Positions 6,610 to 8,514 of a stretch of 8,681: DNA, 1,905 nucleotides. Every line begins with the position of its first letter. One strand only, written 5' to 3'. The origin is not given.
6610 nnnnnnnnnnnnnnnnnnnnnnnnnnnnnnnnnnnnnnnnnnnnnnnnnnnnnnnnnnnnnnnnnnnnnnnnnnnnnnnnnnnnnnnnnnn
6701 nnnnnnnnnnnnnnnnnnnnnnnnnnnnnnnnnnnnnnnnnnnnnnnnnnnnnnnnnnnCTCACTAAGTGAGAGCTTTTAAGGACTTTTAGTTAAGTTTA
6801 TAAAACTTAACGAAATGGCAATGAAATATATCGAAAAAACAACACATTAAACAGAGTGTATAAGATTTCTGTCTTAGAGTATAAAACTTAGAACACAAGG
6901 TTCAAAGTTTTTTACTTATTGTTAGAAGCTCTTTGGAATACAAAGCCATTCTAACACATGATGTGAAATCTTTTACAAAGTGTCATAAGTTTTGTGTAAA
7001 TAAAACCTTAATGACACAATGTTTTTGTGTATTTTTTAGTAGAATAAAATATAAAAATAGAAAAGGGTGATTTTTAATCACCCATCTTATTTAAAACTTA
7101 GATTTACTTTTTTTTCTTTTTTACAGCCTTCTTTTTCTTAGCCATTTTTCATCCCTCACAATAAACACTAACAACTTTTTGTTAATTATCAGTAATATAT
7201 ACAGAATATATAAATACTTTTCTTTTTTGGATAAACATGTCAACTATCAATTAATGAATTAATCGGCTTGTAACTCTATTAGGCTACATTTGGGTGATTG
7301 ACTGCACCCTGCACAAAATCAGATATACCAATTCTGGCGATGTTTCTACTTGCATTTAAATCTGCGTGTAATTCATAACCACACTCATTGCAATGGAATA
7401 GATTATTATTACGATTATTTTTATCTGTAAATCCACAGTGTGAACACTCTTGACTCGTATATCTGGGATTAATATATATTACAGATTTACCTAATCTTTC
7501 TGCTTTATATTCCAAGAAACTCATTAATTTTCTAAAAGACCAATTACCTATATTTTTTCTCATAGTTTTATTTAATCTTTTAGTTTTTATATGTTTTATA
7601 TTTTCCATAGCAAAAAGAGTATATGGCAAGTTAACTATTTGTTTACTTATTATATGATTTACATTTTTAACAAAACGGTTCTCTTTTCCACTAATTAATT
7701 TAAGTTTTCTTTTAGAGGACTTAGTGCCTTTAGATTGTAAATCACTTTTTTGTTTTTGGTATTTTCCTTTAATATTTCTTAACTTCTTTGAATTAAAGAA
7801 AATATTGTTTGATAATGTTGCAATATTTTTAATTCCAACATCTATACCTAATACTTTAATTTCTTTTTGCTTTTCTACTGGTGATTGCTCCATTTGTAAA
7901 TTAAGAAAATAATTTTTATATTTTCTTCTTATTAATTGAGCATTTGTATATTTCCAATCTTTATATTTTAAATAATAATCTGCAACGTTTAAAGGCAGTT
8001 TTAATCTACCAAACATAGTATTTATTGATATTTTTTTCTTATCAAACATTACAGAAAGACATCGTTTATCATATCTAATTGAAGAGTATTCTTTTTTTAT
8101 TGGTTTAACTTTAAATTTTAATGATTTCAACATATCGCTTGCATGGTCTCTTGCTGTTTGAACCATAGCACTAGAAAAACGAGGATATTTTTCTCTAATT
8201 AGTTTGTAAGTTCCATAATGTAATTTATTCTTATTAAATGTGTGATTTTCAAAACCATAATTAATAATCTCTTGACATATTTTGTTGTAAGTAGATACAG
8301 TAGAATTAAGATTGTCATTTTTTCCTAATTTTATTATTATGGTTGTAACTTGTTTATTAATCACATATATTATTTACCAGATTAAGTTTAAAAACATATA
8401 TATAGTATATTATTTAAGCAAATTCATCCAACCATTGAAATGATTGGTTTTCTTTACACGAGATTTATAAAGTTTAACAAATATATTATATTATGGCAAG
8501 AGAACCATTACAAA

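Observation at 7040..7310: Candidate omega-RNA / right-end module: duplicated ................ hairpin motif, internal TATA box, terminal hairpin plus T-tract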

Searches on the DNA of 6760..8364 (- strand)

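Call 56: build_rna_model(alignment_id=A4)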
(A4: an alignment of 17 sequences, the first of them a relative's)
Model R1 built from alignment A4 (17 sequences, 163 columns); structure: RNAalifold consensus.
model positions 144; base pairs 43; branch points 3; effective number of sequences 1.16; information 0.591 bits per position. Calibrated on 0.2 Mb of random sequence (short: E-values are rough).
structure used (alignment columns):
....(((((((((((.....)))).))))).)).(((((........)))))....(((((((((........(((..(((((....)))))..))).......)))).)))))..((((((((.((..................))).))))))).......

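Call 57: search_with_rna_model(model_id=R1, source=window, filters=off, max_evalue=10, show_alignments=2)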
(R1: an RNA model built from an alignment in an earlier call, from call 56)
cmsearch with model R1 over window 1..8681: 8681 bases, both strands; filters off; matches with E-value up to 10: 29.
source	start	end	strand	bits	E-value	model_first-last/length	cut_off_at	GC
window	7239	7342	-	92.7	2.9e-23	1-144/144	no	0.38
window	1857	1991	+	10.3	0.075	1-144/144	no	0.34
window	1416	1510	+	9.2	0.15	1-144/144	no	0.28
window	36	61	+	6.4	0.76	6-31/144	no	0.19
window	8428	8447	-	6.3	0.84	117-136/144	no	0.4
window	8069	8101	-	5.8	1.1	71-103/144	no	0.18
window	3937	4020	-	5.8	1.1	1-144/144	no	0.36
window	2927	3042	+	5.7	1.1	1-144/144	no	0.28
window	7062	7085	-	5.1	1.7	7-30/144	no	0.33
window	7964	8029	+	5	1.7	1-144/144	no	0.23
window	2169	2192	-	4.7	2.1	73-96/144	no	0.12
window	6152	6194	+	4.7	2.1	63-105/144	no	0.21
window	2728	2835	+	4.7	2.2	1-144/144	no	0.31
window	1560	1691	-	4.2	2.9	1-144/144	no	0.38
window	2865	2900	+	4.1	3.1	68-103/144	no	0.19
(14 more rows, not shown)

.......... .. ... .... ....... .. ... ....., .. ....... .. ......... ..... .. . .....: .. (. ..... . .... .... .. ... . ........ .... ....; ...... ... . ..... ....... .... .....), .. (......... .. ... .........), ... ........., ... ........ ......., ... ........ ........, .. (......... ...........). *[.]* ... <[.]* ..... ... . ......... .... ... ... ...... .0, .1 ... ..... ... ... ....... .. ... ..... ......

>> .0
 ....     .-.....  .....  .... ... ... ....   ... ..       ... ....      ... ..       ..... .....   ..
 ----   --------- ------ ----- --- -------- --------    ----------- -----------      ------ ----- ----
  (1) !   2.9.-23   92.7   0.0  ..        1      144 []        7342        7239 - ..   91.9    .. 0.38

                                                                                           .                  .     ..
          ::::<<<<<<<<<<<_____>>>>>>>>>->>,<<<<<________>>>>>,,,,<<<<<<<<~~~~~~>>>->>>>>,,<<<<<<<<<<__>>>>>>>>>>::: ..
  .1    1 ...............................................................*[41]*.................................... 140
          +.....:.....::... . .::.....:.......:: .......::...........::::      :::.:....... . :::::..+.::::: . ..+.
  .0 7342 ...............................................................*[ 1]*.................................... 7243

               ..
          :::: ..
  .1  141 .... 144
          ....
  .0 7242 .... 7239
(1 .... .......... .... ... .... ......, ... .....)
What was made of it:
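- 7239..7342 (-): Omega-RNA scaffold (104 nt), a full-length match to a covariance model built from 17 relatives without the window. 92.7 bits, E 2.9e-23, model positions 1-144 with a 41-position gap in the distal stem (call 57).
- On TnpB omega-RNA (IS200/IS605 right-end RNA): The covariance model hits the window at 92.7 bits (call 57). The model's last position falls at 7239 in the window (call 57).
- The covariance model ends at 7239 and ignores hairpin 2 (call 57). All stems still pair and the model match is full length (call 57).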

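Call 64: search_rna_families(source=window, start=6760, end=7350, threshold=evalue, max_evalue=10, show_alignments=2)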
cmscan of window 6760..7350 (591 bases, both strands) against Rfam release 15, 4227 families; matches with E-value up to 10: 11.
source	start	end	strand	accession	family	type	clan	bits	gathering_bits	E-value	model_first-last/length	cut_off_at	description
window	7051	7114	+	RF01808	MicX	Gene; sRNA;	-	24.6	75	0.0026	1-194/194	no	MicX Vibrio cholerae sRNA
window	6831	6935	+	RF04342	Plastid-psbA-1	Cis-reg;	CL00153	20.4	54.3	4.2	1-114/114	no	Plastid-psbA-1 3UTR RNA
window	6833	6930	-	RF00616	LhrC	Gene; sRNA;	CL00114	19.1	110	2.9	1-111/111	no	Listeria LhrC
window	7053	7106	-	RF04319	BTncRNA_FopS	Gene; sRNA;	-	19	56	2.3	17-71/71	no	Bacteroidetes FopS (family of paralogous sRNAs)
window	6869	6917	+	RF02386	sau-19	Gene; sRNA;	-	17.6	80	2.7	1-75/75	no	Staphylococcus sRNA sau-19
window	6919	7001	+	RF01860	Afu_455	Gene; snRNA; snoRNA; CD-box;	-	16.6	48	3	1-92/92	no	A. fumigatus snoRNA Afu_455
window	6976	7038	-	RF02618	SSRC34_2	Gene; sRNA;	-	15.8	48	8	12-74/125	no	Streptococcus sRNA 34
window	7267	7334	+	RF00097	snoR71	Gene; snRNA; snoRNA; CD-box;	-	15.2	40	3.9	33-100/107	no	Plant small nucleolar RNA R71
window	6806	6851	-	RF02701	PsrR1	Gene; sRNA;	-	15.2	42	4.3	1-79/79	no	Photosynthesis regulatory RNA1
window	7053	7124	-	RF00558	L20_leader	Cis-reg; leader;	-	14.4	58.7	5.2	1-127/127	no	Ribosomal protein L20 leader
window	7005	7057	+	RF02060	STnc410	Gene; sRNA;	-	11.8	50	6.5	1-158/158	no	Enterobacterial sRNA STnc410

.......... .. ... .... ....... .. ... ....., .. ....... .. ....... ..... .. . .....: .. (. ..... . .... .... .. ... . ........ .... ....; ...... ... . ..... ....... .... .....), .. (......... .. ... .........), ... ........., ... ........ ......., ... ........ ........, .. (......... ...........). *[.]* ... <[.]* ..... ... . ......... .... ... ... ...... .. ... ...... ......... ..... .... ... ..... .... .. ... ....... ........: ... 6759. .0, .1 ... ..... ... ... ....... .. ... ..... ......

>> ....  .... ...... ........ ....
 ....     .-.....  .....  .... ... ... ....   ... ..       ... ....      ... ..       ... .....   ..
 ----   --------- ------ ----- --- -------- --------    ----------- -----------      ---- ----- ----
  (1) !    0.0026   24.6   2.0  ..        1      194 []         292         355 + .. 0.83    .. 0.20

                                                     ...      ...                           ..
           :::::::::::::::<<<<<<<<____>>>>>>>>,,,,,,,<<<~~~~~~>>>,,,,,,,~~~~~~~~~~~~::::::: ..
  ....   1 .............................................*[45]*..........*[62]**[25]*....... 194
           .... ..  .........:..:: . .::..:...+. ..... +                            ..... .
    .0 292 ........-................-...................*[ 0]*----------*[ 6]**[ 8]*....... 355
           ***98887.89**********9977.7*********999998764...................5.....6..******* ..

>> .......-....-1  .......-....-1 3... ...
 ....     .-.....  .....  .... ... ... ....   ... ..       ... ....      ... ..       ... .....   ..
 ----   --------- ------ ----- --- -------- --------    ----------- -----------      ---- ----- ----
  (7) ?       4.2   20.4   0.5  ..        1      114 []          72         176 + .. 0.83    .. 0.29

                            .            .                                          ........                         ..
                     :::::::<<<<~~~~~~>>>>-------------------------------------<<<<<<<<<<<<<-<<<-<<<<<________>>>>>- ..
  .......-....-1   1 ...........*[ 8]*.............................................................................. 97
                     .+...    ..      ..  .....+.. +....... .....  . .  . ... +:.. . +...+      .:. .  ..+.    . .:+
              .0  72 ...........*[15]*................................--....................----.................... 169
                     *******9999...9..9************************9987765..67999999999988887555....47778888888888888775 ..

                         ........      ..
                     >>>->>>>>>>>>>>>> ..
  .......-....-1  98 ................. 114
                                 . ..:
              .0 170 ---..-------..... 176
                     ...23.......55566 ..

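Call 70: search_with_rna_model(model_id=R1, sources=[window, L003, L004, L005, L006, L007, L009, L010, L011, L012, L016, L017, L018, L019, L020, L022, L025, L027, L029, L047, L049, L053], max_evalue=0.001, make_alignment=true)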
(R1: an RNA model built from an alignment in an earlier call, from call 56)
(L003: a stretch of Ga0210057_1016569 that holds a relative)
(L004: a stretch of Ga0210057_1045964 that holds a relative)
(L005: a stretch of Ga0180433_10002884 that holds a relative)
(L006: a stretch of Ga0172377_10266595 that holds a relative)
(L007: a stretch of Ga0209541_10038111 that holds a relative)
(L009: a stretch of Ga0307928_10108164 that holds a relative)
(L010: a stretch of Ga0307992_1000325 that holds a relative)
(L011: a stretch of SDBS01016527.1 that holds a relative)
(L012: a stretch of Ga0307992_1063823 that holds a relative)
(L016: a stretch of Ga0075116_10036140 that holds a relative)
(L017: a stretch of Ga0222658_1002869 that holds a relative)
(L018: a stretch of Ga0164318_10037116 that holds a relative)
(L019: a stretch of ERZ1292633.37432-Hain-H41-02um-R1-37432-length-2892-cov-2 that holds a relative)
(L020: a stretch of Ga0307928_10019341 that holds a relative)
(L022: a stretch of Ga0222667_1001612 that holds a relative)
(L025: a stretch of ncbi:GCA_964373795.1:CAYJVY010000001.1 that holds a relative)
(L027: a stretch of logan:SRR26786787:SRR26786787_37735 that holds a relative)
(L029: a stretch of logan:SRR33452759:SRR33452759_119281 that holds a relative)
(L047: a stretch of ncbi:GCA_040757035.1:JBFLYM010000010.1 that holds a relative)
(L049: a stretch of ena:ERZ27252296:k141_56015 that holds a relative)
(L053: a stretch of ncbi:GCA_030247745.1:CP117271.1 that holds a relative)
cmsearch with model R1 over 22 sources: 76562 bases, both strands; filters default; matches with E-value up to 0.001: 22.
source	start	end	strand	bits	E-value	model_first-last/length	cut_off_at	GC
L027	2547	2690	+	170.7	1.4e-42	1-144/144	no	0.36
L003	3068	3211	+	168.9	4e-42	1-144/144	no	0.38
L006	1228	1371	+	167.3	1e-41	1-144/144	no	0.4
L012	1294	1438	+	163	1.4e-40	1-144/144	no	0.38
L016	1728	1871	+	162.7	1.7e-40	1-144/144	no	0.38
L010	3083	3227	+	159.9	8.8e-40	1-144/144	no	0.39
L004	2411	2554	+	159.8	9.1e-40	1-144/144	no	0.4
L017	3083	3242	+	159.4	1.2e-39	1-144/144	no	0.35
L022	825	984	+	159.4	1.2e-39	1-144/144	no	0.35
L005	3041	3184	+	157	5.1e-39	1-144/144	no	0.38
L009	1375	1518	+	156.9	5.1e-39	1-144/144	no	0.4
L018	1851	1996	+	156.6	6.4e-39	1-144/144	no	0.37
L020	908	1052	+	155.9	9.7e-39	1-144/144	no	0.37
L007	3041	3196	+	155.5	1.2e-38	1-144/144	no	0.37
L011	3083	3226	+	154.2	2.6e-38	1-144/144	no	0.34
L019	1592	1731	+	134.3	3.9e-33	1-144/144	no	0.38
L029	2187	2341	+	133.9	5e-33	1-144/144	no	0.44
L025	2520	2659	+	128.2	1.5e-31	1-144/144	no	0.4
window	7239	7342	-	92.7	2.5e-22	1-144/144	no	0.38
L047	1505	1638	+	81.2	2.5e-19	1-144/144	no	0.46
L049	1496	1604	+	78.6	1.2e-18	1-144/144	no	0.51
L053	1532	1646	+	74.6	1.3e-17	1-144/144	no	0.44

Alignment A6: 22 matches aligned to the model, 175 columns, each read 5' to 3' on its own strand. Consensus structure (alignment columns), stored with it:
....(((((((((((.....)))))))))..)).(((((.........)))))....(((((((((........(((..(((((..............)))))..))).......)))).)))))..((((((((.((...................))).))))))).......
